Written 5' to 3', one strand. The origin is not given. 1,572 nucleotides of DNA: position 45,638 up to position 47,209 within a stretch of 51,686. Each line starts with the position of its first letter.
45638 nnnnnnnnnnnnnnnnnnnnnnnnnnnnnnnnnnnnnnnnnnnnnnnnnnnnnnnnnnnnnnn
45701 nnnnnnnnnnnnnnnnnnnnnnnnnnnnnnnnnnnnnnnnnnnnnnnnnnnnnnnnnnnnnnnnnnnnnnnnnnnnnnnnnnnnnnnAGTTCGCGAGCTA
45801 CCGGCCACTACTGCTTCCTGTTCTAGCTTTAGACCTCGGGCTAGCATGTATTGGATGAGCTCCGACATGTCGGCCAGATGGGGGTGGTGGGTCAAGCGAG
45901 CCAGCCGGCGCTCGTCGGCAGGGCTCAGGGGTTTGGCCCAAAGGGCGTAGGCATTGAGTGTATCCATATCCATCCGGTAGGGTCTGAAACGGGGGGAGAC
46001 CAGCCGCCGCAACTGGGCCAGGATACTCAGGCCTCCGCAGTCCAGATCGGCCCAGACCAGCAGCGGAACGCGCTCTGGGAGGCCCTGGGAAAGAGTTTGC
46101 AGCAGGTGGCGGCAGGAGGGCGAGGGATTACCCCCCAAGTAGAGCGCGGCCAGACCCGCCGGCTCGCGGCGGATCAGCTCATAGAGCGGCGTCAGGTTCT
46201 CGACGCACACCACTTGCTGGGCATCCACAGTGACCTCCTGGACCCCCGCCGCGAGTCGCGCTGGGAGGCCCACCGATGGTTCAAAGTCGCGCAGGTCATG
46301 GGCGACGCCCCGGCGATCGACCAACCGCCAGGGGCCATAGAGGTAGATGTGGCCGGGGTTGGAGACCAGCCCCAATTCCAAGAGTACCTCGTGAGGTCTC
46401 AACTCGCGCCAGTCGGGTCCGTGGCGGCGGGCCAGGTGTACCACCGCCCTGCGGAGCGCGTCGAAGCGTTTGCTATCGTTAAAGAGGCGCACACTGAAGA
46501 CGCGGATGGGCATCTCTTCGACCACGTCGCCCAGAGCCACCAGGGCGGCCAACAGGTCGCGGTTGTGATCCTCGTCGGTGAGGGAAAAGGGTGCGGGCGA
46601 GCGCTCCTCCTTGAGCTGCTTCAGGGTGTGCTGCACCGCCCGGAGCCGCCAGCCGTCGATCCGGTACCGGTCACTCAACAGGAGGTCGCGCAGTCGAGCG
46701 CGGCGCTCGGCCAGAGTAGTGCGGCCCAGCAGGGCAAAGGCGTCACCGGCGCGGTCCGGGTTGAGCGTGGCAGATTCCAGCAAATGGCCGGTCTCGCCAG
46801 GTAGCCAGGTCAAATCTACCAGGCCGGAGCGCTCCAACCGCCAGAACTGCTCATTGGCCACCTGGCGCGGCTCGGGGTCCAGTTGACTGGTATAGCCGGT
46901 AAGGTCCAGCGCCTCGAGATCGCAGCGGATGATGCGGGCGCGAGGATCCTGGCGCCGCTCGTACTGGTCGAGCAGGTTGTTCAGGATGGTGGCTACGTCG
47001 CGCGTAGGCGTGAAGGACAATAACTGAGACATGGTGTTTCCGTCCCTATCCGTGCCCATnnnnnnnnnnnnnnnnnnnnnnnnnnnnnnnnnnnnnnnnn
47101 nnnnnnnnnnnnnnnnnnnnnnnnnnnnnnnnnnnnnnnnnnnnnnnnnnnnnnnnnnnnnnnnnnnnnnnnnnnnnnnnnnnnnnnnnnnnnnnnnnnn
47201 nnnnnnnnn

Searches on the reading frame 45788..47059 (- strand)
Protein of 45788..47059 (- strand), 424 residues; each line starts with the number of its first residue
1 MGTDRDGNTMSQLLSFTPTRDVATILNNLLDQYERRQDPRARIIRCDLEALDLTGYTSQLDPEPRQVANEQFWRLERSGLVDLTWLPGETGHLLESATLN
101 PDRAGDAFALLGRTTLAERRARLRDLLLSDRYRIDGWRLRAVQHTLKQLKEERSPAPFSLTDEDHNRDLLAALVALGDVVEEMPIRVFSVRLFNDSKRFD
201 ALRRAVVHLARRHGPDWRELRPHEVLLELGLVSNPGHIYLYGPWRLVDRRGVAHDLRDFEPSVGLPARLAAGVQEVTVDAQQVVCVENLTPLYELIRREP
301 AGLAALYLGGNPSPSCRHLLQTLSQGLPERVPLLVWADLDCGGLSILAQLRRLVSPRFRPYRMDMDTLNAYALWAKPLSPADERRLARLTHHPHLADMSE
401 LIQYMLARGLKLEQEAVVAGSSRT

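Call 31: search_protein_families(library=pfam, proteins=[window:45788-47059:-], max_evalue=0.00001)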
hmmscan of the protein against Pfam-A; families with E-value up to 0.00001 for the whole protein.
window:45788-47059:- (424 aa): 2 families
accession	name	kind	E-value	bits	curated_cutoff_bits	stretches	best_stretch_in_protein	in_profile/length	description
PF09983.15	JetD_C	-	6.2e-18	65.2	22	1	271-417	31-170/179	Wadjet protein JetD, C-terminal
PF09664.16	DUF2399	-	1.1e-07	32.2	23.4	1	271-418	10-145/152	Protein of unknown function C-terminus (DUF2399)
